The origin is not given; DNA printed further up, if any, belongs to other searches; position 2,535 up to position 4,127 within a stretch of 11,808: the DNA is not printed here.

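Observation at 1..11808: Co-oriented envelope island: adhesin - orphan - TspO - tethered serpin - ABC-2 exporter - SdpI-like - GNAT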

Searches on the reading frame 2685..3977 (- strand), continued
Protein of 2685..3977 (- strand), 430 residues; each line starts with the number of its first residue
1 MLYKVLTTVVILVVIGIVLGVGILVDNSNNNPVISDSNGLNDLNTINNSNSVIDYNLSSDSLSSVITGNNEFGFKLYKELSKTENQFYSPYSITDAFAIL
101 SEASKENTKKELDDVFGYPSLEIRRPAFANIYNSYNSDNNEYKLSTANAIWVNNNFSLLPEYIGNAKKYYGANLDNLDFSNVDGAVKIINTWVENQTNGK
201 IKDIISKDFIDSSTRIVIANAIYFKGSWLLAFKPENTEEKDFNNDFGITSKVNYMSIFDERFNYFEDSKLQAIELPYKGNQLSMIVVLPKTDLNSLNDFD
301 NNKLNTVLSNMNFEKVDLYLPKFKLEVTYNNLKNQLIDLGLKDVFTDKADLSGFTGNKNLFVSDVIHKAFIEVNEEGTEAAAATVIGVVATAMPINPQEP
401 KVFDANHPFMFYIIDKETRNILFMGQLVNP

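Call 26: find_encoding_contigs(protein=P0011, flank=10000, max_places=3)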
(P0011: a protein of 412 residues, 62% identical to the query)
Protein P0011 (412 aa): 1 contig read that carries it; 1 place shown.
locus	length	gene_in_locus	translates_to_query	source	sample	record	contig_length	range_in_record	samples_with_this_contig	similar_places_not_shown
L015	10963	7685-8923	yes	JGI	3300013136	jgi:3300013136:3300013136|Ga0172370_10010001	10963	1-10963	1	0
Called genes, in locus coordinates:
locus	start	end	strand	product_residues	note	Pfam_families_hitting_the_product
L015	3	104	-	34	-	?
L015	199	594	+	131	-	-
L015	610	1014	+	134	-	PF24709:DUF7670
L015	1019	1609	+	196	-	PF00300:His_Phos_1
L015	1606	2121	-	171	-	-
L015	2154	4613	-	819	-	PF00176:SNF2-rel_dom, PF00270:DEAD, PF04851:ResIII, PF18766:SWI2_SNF2 (weak), PF21210:RNA_helicase_helical, PF00271:Helicase_C, PF02732:ERCC4, PF12826:HHH_2, +1 more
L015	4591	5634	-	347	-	-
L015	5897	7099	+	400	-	PF00278:Orn_DAP_Arg_deC, PF02784:Orn_Arg_deC_N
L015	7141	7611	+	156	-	PF03073:TspO_MBR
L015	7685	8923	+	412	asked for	PF00079:Serpin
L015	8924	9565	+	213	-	PF07853:DUF1648, PF13630:SdpI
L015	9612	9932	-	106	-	-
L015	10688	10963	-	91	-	?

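Call 29: find_related_loci(query=A1, collection=genome_contigs, flank=10000)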
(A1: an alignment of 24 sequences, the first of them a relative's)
Query A1 (430 aa) in genome_contigs; peptide patterns used: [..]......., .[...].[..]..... (x = any residue, [..] = any of these).
600 stretches matched a pattern (row limit reached: there are more); 589 encode a relative of the query (tblastn E <= 1e-3); the best 80 are kept; 80 distinct loci.
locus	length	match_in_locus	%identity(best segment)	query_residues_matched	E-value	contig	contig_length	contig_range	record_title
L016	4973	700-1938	41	2-430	1e-98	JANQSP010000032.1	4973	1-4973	MAG: Bdellovibrionales bacterium isolate IP30a_bin.14 k99_163282, whole genome shotgun sequence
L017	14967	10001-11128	45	65-430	1e-98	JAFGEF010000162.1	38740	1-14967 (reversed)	MAG: Sedimentisphaerales bacterium isolate Zod_Metabat.1213 k87_14225116, whole genome shotgun sequence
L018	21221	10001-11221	43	9-430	2e-98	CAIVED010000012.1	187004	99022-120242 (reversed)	uncultured archaeon isolate AlinenSediments_bin-0934 genome assembly, contig: bin-0934:12/44, whole genome shotgun seque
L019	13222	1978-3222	40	4-430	4e-98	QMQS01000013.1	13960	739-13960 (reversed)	MAG: Candidatus Woesearchaeota archaeon isolate B29_G15 B29_Guay15_scaffold_00837, whole genome shotgun sequence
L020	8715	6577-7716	45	60-430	7e-98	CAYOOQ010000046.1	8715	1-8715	MAG TPA_asm: uncultured Methanosarcinales archaeon isolate binchicken_co32_389 genome assembly, contig: NODE_14292_lengt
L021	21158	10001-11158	43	50-430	4e-97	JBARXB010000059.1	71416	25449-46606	MAG: bacterium isolate MFD12922_ilm_asm_bin34 k127_76344, whole genome shotgun sequence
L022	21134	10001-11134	44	54-430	5e-97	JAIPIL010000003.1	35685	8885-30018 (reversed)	MAG: Candidatus Paceibacterota bacterium isolate Tobar13.5m-G73 Tobar13-5m-C1318, whole genome shotgun sequence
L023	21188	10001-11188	44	38-430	3e-96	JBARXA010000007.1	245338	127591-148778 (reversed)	MAG: Candidatus Humimicrobiia bacterium isolate MFD12922_ilm_asm_bin4 k127_105713, whole genome shotgun sequence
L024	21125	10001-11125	47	54-430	3e-96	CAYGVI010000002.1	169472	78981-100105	MAG TPA_asm: uncultured Methanosarcinales archaeon isolate ERP119294_co2_107 genome assembly, contig: k141_1863459, whol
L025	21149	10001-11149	43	54-430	3e-96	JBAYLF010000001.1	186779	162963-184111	MAG: Candidatus Paceibacterota bacterium isolate SO_2016_GW1_97 scaffold00153_OW334_2016, whole genome shotgun sequence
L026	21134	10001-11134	45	57-430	3e-96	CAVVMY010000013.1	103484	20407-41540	MAG: Candidatus Altiarchaeales archaeon isolate MFD04492.bin.2.19 genome assembly, contig: contig_48575, whole genome sh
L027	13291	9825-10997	41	45-430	2e-96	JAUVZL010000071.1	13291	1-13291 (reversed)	MAG: Candidatus Stahlbacteria bacterium isolate CSMAG_1267 CSMAG_1267_k141_106897_length_13291_cov_17.1428, whole genome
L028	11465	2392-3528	45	51-430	9e-96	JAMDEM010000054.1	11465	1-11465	MAG: Bacillota bacterium isolate FK_Sedi_B_Bin.101 NODE_22971_length_11465_cov_3.32933, whole genome shotgun sequence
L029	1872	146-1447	41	1-430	3e-101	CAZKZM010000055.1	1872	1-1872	MAG TPA_asm: uncultured Candidatus Saccharibacteria bacterium isolate SRP067234_co1_36 genome assembly, contig: k99_9270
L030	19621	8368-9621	40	4-430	3e-95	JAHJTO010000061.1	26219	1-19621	MAG: Nanoarchaeota archaeon isolate OS_PC_MetaG.mb.56 OS_PC_MetaG.mb.56_k141_536102, whole genome shotgun sequence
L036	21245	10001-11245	39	4-430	7e-92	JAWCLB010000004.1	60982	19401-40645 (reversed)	MAG: Candidatus Aenigmatarchaeota archaeon isolate JZ-2_201705_bins_164 JZ-2_201705_bins_164_scaffold_4, whole genome sh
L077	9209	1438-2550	40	64-430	2e-84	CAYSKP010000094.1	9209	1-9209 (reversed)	MAG TPA_asm: uncultured Pirellulales bacterium isolate binchicken_co216_239 genome assembly, contig: k141_4840267, whole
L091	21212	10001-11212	38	39-430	5e-82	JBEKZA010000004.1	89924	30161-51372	MAG: Sedimentisphaerales bacterium isolate SPRUCE 688 SPRUCE_688_4, whole genome shotgun sequence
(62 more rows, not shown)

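Call 32: find_related_loci(query=A2, collection=metagenome_contigs, flank=10000)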
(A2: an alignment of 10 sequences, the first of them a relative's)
Query A2 (430 aa) in metagenome_contigs; peptide patterns used: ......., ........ (x = any residue, [..] = any of these).
157 stretches matched a pattern; 62 encode a relative of the query (tblastn E <= 1e-3); 62 distinct loci.
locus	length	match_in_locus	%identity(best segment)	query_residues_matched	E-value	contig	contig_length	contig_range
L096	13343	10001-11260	69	1-429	0e+0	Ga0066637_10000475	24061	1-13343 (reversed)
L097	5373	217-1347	71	54-430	3e-172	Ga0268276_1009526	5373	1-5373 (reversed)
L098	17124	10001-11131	62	54-430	1e-153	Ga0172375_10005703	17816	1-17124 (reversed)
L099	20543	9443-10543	45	69-430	1e-91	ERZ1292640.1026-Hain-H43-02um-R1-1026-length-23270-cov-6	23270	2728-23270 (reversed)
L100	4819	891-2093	41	44-430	5e-88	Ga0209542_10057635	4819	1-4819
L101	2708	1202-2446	40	9-430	3e-77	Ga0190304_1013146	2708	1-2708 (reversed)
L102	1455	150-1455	40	57-430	1e-79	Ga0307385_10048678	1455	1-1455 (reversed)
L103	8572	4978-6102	39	68-430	9e-74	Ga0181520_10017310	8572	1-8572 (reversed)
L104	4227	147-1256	39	65-430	4e-73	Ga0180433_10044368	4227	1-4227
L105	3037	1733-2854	40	58-430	1e-73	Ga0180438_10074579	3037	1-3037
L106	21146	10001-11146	39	58-430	1e-70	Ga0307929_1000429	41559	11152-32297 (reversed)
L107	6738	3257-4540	34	17-427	3e-70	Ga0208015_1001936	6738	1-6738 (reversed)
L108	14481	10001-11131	43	54-430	5e-70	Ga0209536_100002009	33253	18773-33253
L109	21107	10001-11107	34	58-430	1e-66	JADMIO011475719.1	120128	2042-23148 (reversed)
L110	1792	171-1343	34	54-430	3e-67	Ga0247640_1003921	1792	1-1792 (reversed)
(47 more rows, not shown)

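Call 39: search_protein_families(library=pfam, alignment_id=A3, max_evalue=0.001)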
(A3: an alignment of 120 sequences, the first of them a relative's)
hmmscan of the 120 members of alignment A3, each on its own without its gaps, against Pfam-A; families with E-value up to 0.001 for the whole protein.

A. member 1, L006:4414-4938:+ (174 aa): 0 families

B. families by the number of members that match (of 120 scanned): 165 families (the first 25 are shown)
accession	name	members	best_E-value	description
PF00079.25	Serpin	2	3.6e-125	Serpin (serine protease inhibitor)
PF18765.7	Polbeta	2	5.5e-22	Polymerase beta, Nucleotidyltransferase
PF01978.25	TrmB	2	8.3e-21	Sugar-specific transcriptional regulator TrmB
PF00702.32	Hydrolase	2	8.2e-19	haloacid dehalogenase-like hydrolase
PF07853.16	DUF1648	2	8.4e-17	Domain of unknown function (DUF1648)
PF12710.13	HAD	2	2e-16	haloacid dehalogenase-like hydrolase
PF00583.31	Acetyltransf_1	2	1.2e-15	Acetyltransferase (GNAT) family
PF01909.29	NTP_transf_2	2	6e-13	Nucleotidyltransferase domain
PF07883.17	Cupin_2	2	3.5e-11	Cupin domain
PF13508.13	Acetyltransf_7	2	4e-11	Acetyltransferase (GNAT) domain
PF08282.18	Hydrolase_3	2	2.1e-10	haloacid dehalogenase-like hydrolase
PF13673.13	Acetyltransf_10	2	1.4e-07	Acetyltransferase (GNAT) domain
PF13419.12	HAD_2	2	1.5e-07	Haloacid dehalogenase-like hydrolase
PF02463.25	SMC_N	2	3.6e-07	RecF/RecN/SMC N terminal domain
PF13304.12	AAA_21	2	3.7e-07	AAA domain, putative AbiEii toxin, Type IV TA system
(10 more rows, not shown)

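Call 41: search_protein_families(library=pfam, alignment_id=A4, max_evalue=0.001)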
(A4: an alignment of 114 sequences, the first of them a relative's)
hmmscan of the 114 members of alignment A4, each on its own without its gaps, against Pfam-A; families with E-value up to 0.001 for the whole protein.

A. member 1, L006:673-3078:- (801 aa): 10 families
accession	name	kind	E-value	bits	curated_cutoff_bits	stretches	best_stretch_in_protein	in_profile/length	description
PF04851.21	ResIII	-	6e-30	104.7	22.5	1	34-182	4-162/164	Type III restriction enzyme, res subunit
PF02732.21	ERCC4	-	2.1e-26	93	24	1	575-696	1-140/140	ERCC4 domain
PF00271.37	Helicase_C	-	7.3e-26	91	23.5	1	358-479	2-110/110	Helicase conserved C-terminal domain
PF00270.35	DEAD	-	7.8e-24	84.7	26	1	36-183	2-161/167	DEAD/DEAH box helicase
PF21210.2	RNA_helicase_helical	-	7.6e-16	58.6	27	1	257-342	21-106/108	Putative ATP-dependent RNA helicase, helical bundle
PF00176.29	SNF2-rel_dom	-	1.9e-08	34.2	24.9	1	57-211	26-193/290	SNF2-related domain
PF18766.7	SWI2_SNF2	-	6e-08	33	26.7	1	56-187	26-160/221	SWI2/SNF2 ATPase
PF12826.13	HHH_2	-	7.7e-08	32.8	27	1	729-780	7-58/64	Helix-hairpin-helix motif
PF09848.15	SLFN-g3_helicase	-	4.8e-06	26.5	24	1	58-158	11-92/354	Schlafen group 3, DNA/RNA helicase domain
PF14520.12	HHH_5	-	7.6e-05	23.5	27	1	728-772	5-50/57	Helix-hairpin-helix domain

B. families by the number of members that match (of 114 scanned): 161 families (the first 25 are shown)
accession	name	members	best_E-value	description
PF14947.12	HTH_45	4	1.2e-18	Winged helix-turn-helix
PF12802.13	MarR_2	4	9e-06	MarR family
PF01022.26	HTH_5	3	5.8e-13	Bacterial regulatory protein, arsR family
PF12840.13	HTH_20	3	1.2e-12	Helix-turn-helix domain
PF13412.12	HTH_24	3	1.8e-09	Winged helix-turn-helix DNA-binding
PF09339.16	HTH_IclR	3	1.9e-09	IclR helix-turn-helix domain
PF25213.1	HVO_A0261_N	3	8.5e-09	HVO_A0261 N-terminal domain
PF01325.25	Fe_dep_repress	3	1.2e-08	Iron dependent repressor, N-terminal DNA binding domain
PF24038.1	DUF7347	3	1e-07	Domain of unknown function (DUF7347)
PF25212.1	HVO_A0114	3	3.7e-07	HVO_A0114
PF03965.22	Penicillinase_R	3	2.8e-05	Penicillinase repressor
PF08279.18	HTH_11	3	4.2e-05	HTH domain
PF04967.18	HTH_10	3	7e-05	HTH DNA binding domain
PF01978.25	TrmB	3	9.1e-05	Sugar-specific transcriptional regulator TrmB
PF03030.21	H_PPase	2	8.1e-272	Inorganic H+ pyrophosphatase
PF00079.25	Serpin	2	5e-127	Serpin (serine protease inhibitor)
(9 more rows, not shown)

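Call 51: search_protein_families(library=pfam, proteins=[L007:7611-8126:+, L098:11832-12230:-, L007:11233-11640:-, L006:4414-4938:+, L091:11262-12386:-, L077:2967-4184:-, L077:2552-3034:-, L098:6811-7854:-], max_evalue=0.01)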
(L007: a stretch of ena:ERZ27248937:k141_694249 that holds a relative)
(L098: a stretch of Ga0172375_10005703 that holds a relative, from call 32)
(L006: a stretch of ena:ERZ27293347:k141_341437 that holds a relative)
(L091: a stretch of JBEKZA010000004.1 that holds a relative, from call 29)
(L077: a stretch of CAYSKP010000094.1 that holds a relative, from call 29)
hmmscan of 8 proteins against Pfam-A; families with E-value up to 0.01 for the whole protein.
L007:7611-8126:+ (171 aa): 6 families
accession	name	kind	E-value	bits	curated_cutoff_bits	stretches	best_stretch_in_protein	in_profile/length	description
PF00583.31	Acetyltransf_1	-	9.6e-18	65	20.7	1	63-159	30-116/116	Acetyltransferase (GNAT) family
PF13508.13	Acetyltransf_7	-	3.1e-13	50.3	27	1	67-160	3-83/84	Acetyltransferase (GNAT) domain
PF13673.13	Acetyltransf_10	-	7.6e-13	49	23.6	1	59-161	23-109/128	Acetyltransferase (GNAT) domain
PF13420.13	Acetyltransf_4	-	0.00066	20.2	24.3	1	54-160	36-135/155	Acetyltransferase (GNAT) domain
PF13527.13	Acetyltransf_9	-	0.0043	17.5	25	1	67-159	41-124/127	Acetyltransferase (GNAT) domain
PF08445.16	FR47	-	0.0089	16.4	22.1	0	84-162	3-80/86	FR47-like protein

L098:11832-12230:- (132 aa): 0 families

L007:11233-11640:- (135 aa): 0 families

L006:4414-4938:+ (174 aa): 1 family
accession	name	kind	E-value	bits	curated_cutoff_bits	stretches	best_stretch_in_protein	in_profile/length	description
PF01166.23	TSC22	-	0.0031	18.1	30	1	30-63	11-44/57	TSC-22/dip/bun family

L091:11262-12386:- (374 aa): 2 families
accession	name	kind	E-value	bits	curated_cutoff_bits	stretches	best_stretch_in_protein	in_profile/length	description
PF07853.16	DUF1648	-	3.7e-14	52.5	28.7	1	242-288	2-48/49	Domain of unknown function (DUF1648)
PF22564.2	HAAS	-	0.00015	22.5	27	1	159-219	1-54/55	HAAS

L077:2967-4184:- (405 aa): 1 family
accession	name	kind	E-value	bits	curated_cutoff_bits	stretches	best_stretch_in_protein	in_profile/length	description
PF22564.2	HAAS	-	2e-05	25.3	27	1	175-235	1-54/55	HAAS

L077:2552-3034:- (160 aa): 1 family
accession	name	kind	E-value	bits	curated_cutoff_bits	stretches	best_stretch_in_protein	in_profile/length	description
PF07853.16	DUF1648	-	3.3e-16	59.1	28.7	1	29-76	2-49/49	Domain of unknown function (DUF1648)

L098:6811-7854:- (347 aa): 0 families

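Call 70: search_protein_families(library=pfam, proteins=[L098:8102-9319:+, L098:12908-15094:-, L098:15114-15956:-, L098:16063-16722:+], max_evalue=0.01)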
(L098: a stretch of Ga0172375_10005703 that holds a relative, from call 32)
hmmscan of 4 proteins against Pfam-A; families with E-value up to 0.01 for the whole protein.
L098:8102-9319:+ (405 aa): 2 families
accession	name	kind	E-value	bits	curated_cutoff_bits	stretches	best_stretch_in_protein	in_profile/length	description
PF02784.22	Orn_Arg_deC_N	-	2.4e-44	152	23.4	1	38-268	14-247/247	Pyridoxal-dependent decarboxylase, pyridoxal binding domain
PF00278.28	Orn_DAP_Arg_deC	-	2.2e-20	73.2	23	1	19-357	2-95/95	Pyridoxal-dependent decarboxylase, C-terminal sheet domain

L098:12908-15094:- (728 aa): 4 families
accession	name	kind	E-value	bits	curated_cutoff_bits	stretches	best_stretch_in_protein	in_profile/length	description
PF22067.2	Cep192_D3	-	1.1e-13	51.5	27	1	508-576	23-92/99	Cep192 domain 3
PF22073.2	Cep192_D4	-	1.3e-09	38.7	35.5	0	396-468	16-95/112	Cep192 domain 4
PF15780.11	ASH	-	0.00014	22.4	27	0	395-468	18-91/98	Abnormal spindle-like microcephaly-assoc'd, ASPM-SPD-2-Hydin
PF22544.2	HYDIN_VesB_CFA65-like_Ig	-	0.00048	20.7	25.5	0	66-122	19-69/100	HYDIN/CFA65/VesB-like, Ig-like domain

L098:15114-15956:- (280 aa): 1 family
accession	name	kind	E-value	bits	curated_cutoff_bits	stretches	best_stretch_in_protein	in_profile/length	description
PF14796.11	AP3B1_C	-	0.0077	16.6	27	0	144-199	88-144/148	Clathrin-adaptor complex-3 beta-1 subunit C-terminal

L098:16063-16722:+ (219 aa): 4 families
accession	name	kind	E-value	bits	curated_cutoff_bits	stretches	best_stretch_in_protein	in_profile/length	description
PF00753.33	Lactamase_B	-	4.1e-29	102.4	22.7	1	15-194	2-196/196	Metallo-beta-lactamase superfamily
PF19583.5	ODP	-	7.1e-10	39.5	27.2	1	20-156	4-136/194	ODP family beta lactamase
PF12706.13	Lactamase_B_2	-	2.4e-05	24.5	27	1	30-88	3-68/200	Beta-lactamase superfamily domain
PF23023.1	Anti-Pycsar_Apyc1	-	0.0041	17.1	50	1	45-104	43-100/250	Anti-Pycsar protein Apyc1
